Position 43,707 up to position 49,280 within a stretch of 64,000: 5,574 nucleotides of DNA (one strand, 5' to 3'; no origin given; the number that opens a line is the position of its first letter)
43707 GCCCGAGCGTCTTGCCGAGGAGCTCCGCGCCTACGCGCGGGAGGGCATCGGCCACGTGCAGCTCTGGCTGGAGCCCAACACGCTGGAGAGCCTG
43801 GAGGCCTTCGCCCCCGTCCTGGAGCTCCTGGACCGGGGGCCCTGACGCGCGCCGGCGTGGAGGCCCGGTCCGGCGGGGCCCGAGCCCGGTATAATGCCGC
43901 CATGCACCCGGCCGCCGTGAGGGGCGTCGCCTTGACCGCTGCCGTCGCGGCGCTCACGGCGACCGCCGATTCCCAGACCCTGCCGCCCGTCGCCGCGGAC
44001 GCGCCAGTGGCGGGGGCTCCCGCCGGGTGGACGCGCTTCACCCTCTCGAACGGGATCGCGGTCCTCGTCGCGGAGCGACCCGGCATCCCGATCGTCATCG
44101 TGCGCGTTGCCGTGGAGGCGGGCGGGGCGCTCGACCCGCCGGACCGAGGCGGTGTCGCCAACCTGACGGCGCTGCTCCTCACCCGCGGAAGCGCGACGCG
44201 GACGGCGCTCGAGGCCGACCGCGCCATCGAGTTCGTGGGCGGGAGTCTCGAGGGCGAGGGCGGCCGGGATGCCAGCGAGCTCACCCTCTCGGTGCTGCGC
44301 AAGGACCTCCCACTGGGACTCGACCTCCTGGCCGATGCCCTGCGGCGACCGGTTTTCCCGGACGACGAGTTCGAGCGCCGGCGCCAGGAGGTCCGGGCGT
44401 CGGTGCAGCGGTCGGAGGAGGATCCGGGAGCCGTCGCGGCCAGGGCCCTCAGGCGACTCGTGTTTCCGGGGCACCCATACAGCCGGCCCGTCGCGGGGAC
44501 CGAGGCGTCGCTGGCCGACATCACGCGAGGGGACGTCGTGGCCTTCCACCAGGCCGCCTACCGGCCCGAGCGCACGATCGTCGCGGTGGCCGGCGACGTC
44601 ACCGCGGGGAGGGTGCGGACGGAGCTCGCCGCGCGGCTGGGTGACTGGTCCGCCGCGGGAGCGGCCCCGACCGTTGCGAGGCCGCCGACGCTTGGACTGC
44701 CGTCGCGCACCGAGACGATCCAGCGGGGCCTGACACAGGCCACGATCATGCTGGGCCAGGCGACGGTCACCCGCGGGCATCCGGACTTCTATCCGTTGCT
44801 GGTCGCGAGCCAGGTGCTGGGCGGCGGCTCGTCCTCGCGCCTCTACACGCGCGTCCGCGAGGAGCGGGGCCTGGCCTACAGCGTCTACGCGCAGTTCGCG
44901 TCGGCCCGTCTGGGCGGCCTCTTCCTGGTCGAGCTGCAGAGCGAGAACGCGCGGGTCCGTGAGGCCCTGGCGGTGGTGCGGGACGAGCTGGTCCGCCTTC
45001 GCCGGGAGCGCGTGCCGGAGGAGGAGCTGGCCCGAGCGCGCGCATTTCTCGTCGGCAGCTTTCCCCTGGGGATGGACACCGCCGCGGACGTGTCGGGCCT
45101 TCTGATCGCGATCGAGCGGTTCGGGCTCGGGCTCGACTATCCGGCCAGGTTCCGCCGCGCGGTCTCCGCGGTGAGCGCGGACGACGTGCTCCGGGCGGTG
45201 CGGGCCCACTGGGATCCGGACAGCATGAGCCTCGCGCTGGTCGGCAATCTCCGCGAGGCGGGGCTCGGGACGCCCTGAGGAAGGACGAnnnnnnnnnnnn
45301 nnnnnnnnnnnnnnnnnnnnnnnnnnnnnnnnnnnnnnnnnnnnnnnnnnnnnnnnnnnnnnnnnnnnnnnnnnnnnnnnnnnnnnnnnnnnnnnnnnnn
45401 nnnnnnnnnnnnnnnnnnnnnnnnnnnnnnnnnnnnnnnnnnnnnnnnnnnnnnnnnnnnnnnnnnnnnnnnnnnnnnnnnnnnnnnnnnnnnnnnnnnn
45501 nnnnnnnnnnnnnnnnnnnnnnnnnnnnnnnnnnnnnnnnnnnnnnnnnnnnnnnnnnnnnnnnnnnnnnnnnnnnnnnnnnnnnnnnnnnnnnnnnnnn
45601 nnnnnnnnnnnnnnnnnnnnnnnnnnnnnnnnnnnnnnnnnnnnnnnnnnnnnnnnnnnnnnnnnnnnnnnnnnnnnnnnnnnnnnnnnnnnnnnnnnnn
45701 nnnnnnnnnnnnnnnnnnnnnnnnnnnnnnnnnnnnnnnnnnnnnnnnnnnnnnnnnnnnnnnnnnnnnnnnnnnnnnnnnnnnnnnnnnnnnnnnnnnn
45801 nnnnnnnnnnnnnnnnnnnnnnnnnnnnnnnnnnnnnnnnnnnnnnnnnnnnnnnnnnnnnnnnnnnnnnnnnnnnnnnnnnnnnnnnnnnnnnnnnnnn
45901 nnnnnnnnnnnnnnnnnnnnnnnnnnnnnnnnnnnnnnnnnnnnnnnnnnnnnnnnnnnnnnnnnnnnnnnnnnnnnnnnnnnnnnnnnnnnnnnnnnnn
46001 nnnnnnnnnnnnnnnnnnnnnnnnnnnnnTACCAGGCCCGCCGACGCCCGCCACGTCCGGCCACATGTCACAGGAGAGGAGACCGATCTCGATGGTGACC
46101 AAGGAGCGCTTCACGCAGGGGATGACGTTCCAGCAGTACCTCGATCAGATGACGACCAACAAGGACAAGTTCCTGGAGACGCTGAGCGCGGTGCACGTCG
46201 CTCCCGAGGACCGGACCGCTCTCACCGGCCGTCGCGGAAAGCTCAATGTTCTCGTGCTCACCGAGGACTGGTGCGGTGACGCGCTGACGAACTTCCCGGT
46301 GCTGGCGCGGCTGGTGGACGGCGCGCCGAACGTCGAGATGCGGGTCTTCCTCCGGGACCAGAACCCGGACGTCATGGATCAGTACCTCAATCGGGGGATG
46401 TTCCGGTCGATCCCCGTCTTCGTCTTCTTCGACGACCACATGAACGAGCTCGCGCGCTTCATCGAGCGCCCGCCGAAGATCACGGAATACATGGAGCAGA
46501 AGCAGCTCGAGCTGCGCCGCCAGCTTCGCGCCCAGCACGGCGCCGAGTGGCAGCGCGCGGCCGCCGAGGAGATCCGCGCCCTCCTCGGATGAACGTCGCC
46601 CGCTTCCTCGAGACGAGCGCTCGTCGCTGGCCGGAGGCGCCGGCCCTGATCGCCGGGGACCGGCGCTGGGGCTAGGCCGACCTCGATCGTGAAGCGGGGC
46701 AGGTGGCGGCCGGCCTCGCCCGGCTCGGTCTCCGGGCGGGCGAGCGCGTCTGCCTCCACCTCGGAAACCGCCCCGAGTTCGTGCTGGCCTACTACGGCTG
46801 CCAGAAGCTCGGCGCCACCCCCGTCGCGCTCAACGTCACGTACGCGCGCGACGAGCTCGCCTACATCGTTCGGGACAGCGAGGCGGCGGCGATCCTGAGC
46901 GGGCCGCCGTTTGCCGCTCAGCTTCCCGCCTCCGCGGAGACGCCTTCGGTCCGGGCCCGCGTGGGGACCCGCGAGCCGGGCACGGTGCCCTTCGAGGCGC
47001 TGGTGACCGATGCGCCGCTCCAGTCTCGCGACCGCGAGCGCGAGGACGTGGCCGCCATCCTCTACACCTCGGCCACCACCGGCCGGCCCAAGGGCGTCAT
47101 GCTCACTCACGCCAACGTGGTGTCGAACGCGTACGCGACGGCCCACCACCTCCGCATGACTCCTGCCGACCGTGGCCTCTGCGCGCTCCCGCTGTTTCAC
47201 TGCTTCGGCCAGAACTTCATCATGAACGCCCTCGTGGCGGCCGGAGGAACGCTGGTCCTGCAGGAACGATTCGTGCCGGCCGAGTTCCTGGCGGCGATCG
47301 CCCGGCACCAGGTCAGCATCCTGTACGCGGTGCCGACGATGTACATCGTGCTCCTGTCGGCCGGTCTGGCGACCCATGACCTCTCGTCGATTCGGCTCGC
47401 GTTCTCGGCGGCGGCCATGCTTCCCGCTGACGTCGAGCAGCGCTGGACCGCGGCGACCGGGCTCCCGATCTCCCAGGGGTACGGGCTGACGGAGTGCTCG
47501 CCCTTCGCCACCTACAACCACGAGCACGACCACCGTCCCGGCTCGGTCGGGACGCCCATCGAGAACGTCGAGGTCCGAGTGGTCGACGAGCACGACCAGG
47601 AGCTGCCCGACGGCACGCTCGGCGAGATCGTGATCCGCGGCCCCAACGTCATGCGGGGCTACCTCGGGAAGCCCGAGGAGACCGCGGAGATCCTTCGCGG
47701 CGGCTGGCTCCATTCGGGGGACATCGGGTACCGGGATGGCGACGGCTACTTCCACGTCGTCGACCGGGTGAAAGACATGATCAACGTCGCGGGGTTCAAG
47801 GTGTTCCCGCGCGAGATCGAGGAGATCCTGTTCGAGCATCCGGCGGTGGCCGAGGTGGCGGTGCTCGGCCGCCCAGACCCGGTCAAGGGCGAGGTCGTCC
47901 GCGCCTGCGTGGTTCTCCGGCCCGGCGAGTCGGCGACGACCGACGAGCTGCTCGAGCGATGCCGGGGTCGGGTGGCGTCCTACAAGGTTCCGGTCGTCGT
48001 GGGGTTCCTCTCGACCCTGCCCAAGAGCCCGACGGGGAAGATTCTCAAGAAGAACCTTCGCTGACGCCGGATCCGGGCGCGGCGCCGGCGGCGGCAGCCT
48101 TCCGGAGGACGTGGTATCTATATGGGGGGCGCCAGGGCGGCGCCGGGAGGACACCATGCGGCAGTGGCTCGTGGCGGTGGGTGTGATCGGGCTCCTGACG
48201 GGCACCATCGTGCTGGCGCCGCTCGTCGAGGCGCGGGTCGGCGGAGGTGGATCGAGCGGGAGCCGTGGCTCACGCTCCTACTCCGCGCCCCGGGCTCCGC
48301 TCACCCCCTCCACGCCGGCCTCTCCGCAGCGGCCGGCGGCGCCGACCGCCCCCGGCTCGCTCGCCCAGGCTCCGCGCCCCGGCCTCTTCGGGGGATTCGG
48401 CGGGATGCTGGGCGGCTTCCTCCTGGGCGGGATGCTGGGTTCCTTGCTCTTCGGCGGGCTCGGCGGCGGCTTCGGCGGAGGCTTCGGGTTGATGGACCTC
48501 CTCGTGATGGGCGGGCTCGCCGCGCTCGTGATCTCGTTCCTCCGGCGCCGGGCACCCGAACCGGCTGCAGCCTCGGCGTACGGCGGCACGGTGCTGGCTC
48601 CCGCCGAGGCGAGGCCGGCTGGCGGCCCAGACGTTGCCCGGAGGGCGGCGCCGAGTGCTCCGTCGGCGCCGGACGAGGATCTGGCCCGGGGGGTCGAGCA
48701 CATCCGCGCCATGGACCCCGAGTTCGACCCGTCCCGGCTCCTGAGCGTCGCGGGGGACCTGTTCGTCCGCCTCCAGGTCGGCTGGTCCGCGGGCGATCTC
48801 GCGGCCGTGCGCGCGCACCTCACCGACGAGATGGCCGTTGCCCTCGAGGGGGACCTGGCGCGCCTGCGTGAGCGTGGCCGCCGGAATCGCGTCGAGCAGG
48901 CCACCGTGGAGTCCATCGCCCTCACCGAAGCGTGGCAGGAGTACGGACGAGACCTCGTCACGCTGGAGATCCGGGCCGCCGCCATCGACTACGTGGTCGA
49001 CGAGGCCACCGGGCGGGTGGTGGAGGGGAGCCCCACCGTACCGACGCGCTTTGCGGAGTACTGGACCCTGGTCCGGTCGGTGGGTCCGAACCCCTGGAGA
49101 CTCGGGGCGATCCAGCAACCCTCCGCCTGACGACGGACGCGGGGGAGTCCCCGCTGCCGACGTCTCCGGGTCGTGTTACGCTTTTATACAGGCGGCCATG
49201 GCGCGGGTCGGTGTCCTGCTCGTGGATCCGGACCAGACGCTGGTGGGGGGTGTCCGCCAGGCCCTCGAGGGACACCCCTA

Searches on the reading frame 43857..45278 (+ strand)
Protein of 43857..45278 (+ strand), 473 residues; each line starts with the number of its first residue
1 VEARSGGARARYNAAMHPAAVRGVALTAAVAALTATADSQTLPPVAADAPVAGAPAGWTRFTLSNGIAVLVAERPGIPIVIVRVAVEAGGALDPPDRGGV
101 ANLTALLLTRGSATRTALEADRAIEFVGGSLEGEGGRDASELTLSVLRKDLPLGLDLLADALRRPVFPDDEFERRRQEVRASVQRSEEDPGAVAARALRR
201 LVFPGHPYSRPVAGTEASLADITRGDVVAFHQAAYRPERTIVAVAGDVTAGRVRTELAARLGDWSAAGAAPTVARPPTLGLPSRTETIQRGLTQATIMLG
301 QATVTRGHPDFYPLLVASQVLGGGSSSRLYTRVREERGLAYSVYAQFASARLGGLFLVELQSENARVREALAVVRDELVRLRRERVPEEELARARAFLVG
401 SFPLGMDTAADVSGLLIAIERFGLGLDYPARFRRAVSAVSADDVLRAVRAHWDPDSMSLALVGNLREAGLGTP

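Call 73: search_protein_families(library=pfam, proteins=[window:43857-45278:+], max_evalue=0.00001)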
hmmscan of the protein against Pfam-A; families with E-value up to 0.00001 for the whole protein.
window:43857-45278:+ (473 aa): 2 families
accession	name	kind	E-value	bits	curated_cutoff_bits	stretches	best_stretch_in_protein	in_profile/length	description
PF05193.26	Peptidase_M16_C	-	1.2e-39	136.5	23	1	221-396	1-179/181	Peptidase M16 inactive domain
PF00675.25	Peptidase_M16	-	1.7e-17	64.1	22.3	1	69-215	2-148/149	Insulinase (Peptidase family M16)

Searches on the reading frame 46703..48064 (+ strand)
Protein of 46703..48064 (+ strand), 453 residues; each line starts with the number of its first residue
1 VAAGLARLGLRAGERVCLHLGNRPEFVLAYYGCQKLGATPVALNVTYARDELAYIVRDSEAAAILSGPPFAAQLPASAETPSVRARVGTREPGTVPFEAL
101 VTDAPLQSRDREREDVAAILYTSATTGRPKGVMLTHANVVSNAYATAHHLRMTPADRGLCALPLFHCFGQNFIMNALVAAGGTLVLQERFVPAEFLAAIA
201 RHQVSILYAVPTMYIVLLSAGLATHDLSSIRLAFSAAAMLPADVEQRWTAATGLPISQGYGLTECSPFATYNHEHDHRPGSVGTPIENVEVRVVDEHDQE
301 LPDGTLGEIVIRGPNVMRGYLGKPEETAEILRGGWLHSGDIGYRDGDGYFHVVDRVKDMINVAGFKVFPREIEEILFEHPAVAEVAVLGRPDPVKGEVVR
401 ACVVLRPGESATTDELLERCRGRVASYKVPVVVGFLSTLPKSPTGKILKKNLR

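Call 73: search_protein_families(library=pfam, proteins=[window:46703-48064:+], max_evalue=0.00001)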
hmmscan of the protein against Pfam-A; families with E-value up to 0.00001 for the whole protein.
window:46703-48064:+ (453 aa): 2 families
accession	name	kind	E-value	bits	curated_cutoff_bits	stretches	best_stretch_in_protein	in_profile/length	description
PF00501.34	AMP-binding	-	7.1e-92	308.6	29.9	1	1-321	34-384/384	AMP-binding enzyme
PF13193.12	AMP-binding_C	-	5.8e-22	78.8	24.5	1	371-446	1-76/76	AMP-binding enzyme C-terminal domain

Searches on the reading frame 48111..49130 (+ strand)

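Call 73: search_protein_families(library=pfam, proteins=[window:48111-49130:+], max_evalue=0.00001)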
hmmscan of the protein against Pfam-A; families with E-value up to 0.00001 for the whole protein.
window:48111-49130:+ (339 aa): 1 family
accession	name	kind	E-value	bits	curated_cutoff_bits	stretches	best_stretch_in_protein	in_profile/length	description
PF04280.21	Tim44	-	1.1e-33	116.8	29.6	1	192-336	2-147/147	Tim44-like domain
